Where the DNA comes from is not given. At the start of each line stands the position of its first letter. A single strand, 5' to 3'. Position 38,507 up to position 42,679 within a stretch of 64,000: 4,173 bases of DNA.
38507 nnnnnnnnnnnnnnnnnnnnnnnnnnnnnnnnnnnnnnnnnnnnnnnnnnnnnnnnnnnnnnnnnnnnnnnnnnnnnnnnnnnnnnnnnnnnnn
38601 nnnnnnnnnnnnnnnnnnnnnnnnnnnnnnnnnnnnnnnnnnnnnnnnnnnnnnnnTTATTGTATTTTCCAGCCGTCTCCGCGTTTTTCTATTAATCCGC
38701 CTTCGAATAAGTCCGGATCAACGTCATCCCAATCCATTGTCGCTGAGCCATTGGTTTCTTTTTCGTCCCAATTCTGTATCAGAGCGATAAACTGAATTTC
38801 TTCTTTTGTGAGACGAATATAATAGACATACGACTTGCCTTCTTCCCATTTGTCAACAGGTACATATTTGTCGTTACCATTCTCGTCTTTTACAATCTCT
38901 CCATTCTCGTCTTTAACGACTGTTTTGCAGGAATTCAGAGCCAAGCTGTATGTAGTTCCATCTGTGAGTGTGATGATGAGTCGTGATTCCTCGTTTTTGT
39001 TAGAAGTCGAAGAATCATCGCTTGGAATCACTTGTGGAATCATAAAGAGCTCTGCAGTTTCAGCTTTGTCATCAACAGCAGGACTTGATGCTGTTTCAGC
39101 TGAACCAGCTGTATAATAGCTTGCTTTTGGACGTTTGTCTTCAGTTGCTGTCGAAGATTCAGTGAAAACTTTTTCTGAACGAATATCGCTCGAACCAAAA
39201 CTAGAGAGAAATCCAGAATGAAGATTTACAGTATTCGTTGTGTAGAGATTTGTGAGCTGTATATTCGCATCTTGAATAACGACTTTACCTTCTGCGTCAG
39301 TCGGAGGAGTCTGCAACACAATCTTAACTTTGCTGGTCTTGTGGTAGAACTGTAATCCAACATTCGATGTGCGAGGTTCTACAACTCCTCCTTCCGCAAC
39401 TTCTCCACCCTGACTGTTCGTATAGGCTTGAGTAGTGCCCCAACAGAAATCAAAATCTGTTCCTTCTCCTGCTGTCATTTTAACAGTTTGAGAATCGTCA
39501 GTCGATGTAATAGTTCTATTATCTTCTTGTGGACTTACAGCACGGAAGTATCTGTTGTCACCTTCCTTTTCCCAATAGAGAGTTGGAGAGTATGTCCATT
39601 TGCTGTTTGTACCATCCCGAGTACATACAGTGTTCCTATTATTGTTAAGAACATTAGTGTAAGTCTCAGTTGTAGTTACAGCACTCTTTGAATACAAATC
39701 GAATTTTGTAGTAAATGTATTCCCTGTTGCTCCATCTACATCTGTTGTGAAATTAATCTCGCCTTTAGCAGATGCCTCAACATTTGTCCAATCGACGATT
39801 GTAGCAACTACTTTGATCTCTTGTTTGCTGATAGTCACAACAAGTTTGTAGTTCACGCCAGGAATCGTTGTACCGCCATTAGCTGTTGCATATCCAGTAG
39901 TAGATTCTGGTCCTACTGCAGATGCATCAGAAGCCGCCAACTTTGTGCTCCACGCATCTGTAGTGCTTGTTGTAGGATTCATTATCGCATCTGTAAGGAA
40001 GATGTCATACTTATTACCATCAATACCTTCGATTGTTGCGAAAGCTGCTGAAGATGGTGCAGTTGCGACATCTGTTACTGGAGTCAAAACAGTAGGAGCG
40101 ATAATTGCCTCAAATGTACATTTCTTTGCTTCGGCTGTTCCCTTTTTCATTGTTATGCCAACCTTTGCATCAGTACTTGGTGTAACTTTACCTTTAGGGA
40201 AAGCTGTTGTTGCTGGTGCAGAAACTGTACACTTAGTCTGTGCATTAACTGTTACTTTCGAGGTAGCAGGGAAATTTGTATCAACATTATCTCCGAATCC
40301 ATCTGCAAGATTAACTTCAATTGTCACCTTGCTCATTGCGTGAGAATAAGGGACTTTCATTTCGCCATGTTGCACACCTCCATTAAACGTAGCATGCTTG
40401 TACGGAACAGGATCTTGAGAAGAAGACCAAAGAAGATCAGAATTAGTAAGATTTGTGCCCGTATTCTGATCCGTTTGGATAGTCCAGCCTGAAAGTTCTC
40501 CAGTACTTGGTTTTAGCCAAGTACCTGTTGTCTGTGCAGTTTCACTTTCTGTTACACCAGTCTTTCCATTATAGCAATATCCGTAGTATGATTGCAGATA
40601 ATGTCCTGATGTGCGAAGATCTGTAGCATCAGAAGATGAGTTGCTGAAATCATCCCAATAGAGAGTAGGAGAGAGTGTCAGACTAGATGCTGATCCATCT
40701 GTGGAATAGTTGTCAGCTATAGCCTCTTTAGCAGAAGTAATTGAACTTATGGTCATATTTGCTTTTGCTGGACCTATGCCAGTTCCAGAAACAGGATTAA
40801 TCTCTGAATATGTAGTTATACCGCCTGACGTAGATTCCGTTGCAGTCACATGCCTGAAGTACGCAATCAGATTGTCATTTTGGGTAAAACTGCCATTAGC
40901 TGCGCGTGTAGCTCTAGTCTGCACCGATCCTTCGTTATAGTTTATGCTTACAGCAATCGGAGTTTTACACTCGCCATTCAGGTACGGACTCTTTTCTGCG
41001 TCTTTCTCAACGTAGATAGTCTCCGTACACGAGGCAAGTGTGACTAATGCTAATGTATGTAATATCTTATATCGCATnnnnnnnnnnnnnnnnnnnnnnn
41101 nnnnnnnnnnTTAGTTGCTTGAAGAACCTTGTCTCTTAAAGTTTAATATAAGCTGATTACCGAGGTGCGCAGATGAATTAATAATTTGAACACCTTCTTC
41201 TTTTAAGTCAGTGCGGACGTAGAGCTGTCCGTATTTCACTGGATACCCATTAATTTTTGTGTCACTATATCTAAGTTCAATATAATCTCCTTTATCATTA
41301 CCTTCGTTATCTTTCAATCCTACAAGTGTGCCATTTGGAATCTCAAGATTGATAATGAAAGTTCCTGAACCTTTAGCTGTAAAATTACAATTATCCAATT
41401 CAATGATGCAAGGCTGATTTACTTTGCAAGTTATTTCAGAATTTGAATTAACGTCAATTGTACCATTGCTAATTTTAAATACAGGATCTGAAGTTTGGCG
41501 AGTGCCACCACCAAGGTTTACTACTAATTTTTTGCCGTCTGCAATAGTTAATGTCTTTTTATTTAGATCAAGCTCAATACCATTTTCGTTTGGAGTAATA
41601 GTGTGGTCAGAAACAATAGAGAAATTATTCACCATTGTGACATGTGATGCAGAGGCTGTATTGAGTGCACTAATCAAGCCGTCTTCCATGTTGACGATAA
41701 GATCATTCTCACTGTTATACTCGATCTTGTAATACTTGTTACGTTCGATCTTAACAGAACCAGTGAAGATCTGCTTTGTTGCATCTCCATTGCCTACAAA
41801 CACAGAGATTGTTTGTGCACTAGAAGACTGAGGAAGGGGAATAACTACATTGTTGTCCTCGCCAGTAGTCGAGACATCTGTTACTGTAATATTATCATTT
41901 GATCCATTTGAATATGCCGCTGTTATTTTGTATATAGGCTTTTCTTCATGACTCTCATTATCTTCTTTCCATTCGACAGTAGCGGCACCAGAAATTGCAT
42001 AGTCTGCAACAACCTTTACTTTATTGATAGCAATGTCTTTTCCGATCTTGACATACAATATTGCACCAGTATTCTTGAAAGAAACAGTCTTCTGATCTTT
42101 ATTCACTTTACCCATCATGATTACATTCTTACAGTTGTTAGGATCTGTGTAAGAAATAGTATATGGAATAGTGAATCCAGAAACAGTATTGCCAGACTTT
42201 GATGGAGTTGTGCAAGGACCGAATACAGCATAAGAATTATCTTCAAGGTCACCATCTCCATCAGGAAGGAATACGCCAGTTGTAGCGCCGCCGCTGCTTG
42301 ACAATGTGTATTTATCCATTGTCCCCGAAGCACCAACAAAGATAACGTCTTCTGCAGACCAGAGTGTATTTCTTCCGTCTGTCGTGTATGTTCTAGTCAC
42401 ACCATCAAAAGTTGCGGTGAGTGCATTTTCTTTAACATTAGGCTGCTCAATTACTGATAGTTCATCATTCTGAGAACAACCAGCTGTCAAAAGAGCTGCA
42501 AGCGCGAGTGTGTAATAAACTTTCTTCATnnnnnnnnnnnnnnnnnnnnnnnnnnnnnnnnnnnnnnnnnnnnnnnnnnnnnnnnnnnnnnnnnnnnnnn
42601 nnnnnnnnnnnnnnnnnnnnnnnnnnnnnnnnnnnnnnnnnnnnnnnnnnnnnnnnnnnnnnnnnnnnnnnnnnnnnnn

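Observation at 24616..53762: Giant 14-gene type V pilus-like locus: a DUF3575-like barrel plus 12 fimbrillin-superfamily lipoprotein paralogues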

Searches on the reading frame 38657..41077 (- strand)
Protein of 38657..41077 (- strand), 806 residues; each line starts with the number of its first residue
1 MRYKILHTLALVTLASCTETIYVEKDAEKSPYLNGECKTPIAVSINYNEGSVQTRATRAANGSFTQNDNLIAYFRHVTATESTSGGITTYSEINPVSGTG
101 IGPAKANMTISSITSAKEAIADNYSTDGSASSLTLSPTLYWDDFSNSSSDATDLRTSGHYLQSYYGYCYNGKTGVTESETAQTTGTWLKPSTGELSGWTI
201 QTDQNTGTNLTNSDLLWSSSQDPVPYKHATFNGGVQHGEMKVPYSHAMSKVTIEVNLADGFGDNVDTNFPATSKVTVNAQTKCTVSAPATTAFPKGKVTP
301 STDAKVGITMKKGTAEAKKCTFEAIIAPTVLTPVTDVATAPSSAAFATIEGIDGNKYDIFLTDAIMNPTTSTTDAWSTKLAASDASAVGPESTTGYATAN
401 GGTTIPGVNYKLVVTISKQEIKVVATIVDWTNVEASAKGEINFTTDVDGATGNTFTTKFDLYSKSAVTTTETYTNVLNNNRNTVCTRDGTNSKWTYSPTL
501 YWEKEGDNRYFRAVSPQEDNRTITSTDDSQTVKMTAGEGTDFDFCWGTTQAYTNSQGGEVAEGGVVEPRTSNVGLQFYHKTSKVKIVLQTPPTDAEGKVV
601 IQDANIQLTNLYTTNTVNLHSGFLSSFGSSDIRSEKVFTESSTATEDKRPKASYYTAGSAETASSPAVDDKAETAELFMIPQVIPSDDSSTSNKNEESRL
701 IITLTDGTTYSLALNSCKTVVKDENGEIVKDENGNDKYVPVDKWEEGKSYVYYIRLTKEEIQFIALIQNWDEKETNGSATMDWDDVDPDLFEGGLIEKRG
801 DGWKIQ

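Call 5: search_protein_families(library=pfam, proteins=[window:38657-41077:-], max_evalue=0.01)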
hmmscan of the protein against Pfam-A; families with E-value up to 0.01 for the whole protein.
window:38657-41077:- (806 aa): 1 family
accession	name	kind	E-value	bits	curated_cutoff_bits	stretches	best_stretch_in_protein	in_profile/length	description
PF13149.12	Mfa_like_1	-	2.3e-23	83.9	27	1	450-770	3-246/246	Fimbrillin-like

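Call 7: search_protein_families(library=ncbifam, proteins=[window:38657-41077:-], max_evalue=1)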
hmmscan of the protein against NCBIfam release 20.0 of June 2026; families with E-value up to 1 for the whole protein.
window:38657-41077:- (806 aa): 1 family
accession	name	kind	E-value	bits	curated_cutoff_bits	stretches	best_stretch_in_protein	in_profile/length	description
TIGR00212.1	hemC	equivalog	0.15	11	164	1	19-60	221-260/293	hydroxymethylbilane synthase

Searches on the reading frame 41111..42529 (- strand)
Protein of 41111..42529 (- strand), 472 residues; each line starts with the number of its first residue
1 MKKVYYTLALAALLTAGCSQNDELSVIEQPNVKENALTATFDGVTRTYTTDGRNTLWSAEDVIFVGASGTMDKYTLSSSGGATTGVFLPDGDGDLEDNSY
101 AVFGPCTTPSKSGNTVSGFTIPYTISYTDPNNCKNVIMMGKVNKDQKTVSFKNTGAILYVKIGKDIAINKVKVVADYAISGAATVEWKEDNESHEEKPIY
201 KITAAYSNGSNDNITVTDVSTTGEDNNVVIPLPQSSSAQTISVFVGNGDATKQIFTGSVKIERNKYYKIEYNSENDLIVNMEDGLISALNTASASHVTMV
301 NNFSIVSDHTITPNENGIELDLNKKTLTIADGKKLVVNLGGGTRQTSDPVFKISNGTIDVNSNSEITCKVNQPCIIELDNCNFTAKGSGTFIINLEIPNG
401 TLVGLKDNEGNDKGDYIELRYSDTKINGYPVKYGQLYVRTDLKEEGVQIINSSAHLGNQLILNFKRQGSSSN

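Call 4: search_protein_families(library=pfam, proteins=[window:41111-42529:-], max_evalue=0.01)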
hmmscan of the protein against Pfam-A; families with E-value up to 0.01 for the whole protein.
window:41111-42529:- (472 aa): 0 families

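Call 6: search_protein_families(library=ncbifam, proteins=[window:41111-42529:-], max_evalue=1)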
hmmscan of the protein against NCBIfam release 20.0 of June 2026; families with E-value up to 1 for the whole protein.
window:41111-42529:- (472 aa): 4 families
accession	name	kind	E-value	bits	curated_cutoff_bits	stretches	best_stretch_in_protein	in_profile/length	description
NF041249.1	T6SS_TssI_Fran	equivalog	0.00064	19.7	100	1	305-387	55-136/163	type VI secretion system tip protein TssI/VgrG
NF007766.0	PRK10449.1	equivalog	0.018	14.7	168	0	1-50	1-49/140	heat shock protein HslJ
NF047408.1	SA0632_fam_LP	equivalog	0.1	12.3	70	1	1-28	1-28/68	SA0632 family lipoprotein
NF053527.1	lipo_Cory_WKLS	subfamily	0.53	10.2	105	0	174-235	60-126/166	WKL family lipoprotein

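Call 23: search_protein_families(library=pfam, proteins=[window:41111-42529:-], max_evalue=10)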
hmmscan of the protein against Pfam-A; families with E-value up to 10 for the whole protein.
window:41111-42529:- (472 aa): 1 family
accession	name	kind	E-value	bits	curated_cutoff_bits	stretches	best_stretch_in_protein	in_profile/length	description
PF18620.7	DUF5627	-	1.3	9.4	31.3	1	355-421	56-112/133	Domain of unknown function (DUF5627)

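Call 73: find_homologous_proteins(query=window:41111-42529:-, max_evalue=0.001)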
Query window:41111-42529:- (472 aa): 20 proteins with E <= 0.001 among 8000 candidates.
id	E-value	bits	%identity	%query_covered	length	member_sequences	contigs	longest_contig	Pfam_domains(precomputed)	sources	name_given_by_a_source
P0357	3.7e-279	944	93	100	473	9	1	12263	-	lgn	-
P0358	3.1e-275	931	92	100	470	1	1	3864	-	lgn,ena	-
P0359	4.9e-272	920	90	100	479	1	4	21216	-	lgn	-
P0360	1.1e-203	695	72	99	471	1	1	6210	-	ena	-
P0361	4.9e-190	650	68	99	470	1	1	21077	-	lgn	-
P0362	1.1e-185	636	68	99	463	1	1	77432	-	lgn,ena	-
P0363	7.3e-179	613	68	94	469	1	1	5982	-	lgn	-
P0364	1.0e-175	603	65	99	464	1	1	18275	-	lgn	-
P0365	5.3e-171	587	63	99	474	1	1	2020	-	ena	-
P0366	1.9e-168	579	63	99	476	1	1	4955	-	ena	-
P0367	5.3e-167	574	63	100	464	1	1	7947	-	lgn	-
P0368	1.6e-163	563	61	100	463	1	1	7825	-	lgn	-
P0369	6.7e-163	561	61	100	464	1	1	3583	-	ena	-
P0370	1.2e-142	494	58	100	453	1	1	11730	-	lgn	-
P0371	1.5e-142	494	57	100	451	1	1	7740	-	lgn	-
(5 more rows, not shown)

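Call 75: search_solved_structures(query=A4, max_evalue=10)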
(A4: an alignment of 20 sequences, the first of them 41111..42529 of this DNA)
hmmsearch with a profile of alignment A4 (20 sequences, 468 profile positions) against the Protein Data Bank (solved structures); distinct sequences matched with E-value up to 10: 2.
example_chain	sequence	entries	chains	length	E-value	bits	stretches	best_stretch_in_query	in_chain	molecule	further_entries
4ebq_H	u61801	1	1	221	1.1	11.2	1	54-116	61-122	anti-Vaccinia D8L antigen monoclonal IgG2a antibody LA5, heavy chain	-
4etq_H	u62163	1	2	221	1.1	11.2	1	54-116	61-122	anti-vaccinia D8L antigen murine monoclonal IgG2a antibody LA5, heavy chain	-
